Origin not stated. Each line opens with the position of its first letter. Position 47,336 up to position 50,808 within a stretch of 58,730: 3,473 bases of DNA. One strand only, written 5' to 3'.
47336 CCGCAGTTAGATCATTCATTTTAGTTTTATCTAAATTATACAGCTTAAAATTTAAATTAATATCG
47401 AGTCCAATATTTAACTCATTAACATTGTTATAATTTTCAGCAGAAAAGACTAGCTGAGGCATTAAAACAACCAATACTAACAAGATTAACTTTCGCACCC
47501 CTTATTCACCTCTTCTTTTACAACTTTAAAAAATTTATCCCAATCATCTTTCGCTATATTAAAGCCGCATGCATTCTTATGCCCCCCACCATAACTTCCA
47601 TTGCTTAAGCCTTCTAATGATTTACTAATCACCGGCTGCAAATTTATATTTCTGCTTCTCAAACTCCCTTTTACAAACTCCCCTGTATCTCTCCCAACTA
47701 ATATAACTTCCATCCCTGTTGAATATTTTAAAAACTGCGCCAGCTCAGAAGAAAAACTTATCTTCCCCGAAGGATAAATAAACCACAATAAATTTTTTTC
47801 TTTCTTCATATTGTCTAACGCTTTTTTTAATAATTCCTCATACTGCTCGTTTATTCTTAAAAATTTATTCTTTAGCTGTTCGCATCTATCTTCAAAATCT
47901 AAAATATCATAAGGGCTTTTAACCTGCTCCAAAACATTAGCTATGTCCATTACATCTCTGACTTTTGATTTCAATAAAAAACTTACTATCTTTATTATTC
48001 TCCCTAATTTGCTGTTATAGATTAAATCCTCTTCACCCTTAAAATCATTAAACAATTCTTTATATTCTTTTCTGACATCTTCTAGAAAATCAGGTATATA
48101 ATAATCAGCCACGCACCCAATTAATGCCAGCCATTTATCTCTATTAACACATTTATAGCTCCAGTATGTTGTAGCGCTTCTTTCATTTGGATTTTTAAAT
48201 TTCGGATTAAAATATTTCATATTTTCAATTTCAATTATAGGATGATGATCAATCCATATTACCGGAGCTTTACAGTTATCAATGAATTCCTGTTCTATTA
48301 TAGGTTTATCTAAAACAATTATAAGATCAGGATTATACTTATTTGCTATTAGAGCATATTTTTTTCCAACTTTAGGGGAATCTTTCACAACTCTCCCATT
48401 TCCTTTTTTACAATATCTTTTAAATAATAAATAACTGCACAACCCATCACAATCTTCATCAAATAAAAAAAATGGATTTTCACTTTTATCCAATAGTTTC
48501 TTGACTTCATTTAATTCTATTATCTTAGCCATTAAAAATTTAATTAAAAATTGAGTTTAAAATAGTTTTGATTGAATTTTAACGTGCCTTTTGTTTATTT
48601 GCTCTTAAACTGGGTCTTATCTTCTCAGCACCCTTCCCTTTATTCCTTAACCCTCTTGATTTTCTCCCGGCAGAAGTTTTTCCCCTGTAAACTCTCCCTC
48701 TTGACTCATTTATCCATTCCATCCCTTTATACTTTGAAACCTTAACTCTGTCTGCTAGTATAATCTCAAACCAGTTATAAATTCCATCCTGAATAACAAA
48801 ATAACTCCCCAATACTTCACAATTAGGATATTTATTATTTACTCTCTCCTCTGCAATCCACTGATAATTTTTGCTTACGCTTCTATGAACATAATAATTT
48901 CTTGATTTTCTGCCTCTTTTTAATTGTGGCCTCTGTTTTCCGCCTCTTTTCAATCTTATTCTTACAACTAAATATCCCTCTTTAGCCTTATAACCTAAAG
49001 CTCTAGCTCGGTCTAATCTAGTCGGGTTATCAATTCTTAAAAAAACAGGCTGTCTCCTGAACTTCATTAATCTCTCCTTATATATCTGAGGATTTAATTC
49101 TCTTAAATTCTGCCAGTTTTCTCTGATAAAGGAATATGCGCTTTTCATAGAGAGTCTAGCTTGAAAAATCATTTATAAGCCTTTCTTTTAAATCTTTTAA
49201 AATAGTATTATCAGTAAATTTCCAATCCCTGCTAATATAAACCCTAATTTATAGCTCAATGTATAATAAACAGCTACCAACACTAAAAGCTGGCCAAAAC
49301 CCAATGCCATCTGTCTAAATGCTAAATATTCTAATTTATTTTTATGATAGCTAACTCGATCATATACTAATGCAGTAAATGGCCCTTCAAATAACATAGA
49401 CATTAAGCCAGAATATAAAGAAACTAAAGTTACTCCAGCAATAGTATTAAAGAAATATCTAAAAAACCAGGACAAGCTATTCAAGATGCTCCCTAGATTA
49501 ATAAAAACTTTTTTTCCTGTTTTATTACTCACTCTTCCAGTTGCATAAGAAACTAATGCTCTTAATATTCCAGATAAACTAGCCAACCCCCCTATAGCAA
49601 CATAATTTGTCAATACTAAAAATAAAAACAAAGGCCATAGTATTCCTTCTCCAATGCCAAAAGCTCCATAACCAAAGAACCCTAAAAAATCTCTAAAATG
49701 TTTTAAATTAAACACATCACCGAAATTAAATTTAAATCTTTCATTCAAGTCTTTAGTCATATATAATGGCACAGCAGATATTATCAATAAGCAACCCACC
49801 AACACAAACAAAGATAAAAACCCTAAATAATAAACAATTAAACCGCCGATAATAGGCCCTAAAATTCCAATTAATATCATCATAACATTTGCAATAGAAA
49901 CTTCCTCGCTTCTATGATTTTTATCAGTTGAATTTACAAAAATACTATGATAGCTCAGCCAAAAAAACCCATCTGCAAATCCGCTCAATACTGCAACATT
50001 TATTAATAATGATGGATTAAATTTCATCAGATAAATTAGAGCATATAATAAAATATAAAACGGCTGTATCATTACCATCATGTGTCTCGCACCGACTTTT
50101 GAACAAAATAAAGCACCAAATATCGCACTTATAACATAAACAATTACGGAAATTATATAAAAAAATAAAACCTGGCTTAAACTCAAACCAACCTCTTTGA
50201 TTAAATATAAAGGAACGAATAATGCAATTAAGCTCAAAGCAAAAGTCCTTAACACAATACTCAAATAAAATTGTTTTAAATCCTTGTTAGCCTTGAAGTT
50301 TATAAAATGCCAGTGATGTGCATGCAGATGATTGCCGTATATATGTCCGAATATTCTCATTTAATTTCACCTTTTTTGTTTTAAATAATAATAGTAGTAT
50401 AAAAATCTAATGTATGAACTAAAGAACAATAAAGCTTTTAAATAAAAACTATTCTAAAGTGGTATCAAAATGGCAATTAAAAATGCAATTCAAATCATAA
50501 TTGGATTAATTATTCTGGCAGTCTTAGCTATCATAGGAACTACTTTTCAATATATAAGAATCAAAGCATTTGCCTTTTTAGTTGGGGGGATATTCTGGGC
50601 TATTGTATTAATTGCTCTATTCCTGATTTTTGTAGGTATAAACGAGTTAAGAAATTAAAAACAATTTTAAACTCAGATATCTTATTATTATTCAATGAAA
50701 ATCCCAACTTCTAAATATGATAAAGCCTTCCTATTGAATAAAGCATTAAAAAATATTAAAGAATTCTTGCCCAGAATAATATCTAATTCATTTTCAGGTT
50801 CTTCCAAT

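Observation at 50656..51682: Perfect 149-bp direct repeats flank an AbrB-PIN toxin-antitoxin cassette and duplicate the 5' end of the nre-like gene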

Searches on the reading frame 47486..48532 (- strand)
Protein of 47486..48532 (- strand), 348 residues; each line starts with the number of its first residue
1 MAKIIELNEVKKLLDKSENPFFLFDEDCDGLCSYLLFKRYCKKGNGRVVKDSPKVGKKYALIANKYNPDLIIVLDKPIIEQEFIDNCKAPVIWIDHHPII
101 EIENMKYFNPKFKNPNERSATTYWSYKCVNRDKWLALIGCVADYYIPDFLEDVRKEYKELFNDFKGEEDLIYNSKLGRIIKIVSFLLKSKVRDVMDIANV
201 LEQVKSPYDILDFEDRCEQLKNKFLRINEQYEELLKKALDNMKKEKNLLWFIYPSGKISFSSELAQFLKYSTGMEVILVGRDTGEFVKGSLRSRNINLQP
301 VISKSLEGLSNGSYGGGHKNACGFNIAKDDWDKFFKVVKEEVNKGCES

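Call 5: search_protein_families(library=pfam, proteins=[window:47486-48532:-], max_evalue=0.01)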
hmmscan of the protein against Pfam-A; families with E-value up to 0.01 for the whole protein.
window:47486-48532:- (348 aa): 2 families
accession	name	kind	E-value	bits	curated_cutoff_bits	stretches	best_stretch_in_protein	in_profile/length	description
PF02272.25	DHHA1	-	3.9e-10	40.5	25.9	1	262-343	19-101/102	DHHA1 domain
PF01368.27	DHH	-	8.6e-09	36.2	28.1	1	25-120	7-94/125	DHH family, N-terminal domain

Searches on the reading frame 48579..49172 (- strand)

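Call 5: search_protein_families(library=pfam, proteins=[window:48579-49172:-], max_evalue=0.01)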
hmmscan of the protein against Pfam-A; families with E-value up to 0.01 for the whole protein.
window:48579-49172:- (197 aa): 1 family
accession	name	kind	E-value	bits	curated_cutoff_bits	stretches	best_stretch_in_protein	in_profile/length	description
PF00827.22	Ribosomal_L15e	-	4.3e-57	193.3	27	1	11-192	1-191/191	Ribosomal L15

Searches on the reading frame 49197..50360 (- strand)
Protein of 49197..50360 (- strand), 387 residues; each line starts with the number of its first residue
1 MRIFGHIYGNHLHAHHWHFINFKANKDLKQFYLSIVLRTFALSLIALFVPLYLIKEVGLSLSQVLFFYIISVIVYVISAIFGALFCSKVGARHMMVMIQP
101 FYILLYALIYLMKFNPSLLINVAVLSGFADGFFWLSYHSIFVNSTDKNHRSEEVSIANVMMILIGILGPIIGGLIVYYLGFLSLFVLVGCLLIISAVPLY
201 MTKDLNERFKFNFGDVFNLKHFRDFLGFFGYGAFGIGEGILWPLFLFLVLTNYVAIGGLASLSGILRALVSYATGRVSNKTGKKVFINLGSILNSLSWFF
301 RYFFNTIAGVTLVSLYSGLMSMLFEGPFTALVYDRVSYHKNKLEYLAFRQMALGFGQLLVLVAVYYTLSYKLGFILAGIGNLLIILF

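Call 5: search_protein_families(library=pfam, proteins=[window:49197-50360:-], max_evalue=0.01)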
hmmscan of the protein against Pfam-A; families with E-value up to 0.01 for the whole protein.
window:49197-50360:- (387 aa): 1 family
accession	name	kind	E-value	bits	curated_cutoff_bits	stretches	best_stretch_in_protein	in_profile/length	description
PF07690.21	MFS_1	-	1.4e-23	83.9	33.4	2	32-201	2-172/347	Major Facilitator Superfamily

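Call 10: find_encoding_contigs(protein=window:49197-50360:-, flank=6000, max_places=10)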
Protein window:49197-50360:- (387 aa): 2 contigs read that carry it; 2 places shown.
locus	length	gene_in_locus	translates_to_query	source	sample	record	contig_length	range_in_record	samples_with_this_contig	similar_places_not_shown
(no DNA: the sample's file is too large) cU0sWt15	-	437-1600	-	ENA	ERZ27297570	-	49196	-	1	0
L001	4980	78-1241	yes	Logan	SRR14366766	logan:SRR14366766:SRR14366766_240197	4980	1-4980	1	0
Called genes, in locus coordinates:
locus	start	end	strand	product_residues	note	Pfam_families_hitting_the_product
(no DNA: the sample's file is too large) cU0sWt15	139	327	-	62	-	-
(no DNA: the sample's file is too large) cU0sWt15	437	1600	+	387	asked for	PF07690:MFS_1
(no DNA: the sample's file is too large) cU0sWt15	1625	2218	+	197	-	PF00827:Ribosomal_L15e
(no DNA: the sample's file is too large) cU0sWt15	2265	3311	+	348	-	PF01368:DHH, PF02272:DHHA1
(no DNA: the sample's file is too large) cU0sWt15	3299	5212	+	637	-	PF01841:Transglut_core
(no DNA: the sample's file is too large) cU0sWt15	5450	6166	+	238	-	PF01411:tRNA-synt_2c, PF07973:tRNA_SAD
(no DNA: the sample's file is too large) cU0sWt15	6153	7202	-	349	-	PF13458:Peripla_BP_6, PF01094:ANF_receptor (faint)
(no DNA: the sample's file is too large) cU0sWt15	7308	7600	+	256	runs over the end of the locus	PF01978:TrmB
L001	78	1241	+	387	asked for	PF07690:MFS_1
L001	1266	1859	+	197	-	PF00827:Ribosomal_L15e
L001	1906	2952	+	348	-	PF01368:DHH, PF02272:DHHA1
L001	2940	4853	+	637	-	PF01841:Transglut_core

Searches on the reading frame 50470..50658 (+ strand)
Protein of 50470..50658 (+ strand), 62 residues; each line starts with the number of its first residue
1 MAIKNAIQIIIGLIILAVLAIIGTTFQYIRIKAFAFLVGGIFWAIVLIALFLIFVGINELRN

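Call 5: search_protein_families(library=pfam, proteins=[window:50470-50658:+], max_evalue=0.01)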
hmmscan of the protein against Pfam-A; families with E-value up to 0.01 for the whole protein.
window:50470-50658:+ (62 aa): 1 family
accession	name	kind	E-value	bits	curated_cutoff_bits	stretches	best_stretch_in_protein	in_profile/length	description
PF09930.14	DUF2162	-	0.0036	17.2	34.4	1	8-62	31-85/223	Predicted transporter (DUF2162)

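Call 9: find_encoding_contigs(protein=window:50470-50658:+, flank=6000, max_places=10)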
Protein window:50470-50658:+ (62 aa): 1 contig read that carries it; 1 place shown.
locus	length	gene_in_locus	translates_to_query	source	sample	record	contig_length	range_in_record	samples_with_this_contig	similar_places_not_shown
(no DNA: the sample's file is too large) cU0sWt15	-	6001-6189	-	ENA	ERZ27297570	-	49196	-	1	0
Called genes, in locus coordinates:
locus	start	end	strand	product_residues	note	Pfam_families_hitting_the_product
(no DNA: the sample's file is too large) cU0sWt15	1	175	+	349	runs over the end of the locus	PF13458:Peripla_BP_6, PF01094:ANF_receptor (faint)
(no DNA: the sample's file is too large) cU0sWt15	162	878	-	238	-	PF01411:tRNA-synt_2c, PF07973:tRNA_SAD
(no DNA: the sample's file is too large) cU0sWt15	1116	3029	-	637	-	PF01841:Transglut_core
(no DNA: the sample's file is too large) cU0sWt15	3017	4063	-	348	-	PF01368:DHH, PF02272:DHHA1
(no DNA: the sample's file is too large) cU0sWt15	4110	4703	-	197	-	PF00827:Ribosomal_L15e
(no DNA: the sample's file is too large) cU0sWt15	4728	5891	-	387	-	PF07690:MFS_1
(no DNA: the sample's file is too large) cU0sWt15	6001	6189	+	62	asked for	-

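Call 43: search_protein_families(library=ncbifam, proteins=[window:50470-50658:+], max_evalue=0.01)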
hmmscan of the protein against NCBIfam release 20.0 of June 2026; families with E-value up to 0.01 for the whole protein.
window:50470-50658:+ (62 aa): 0 families
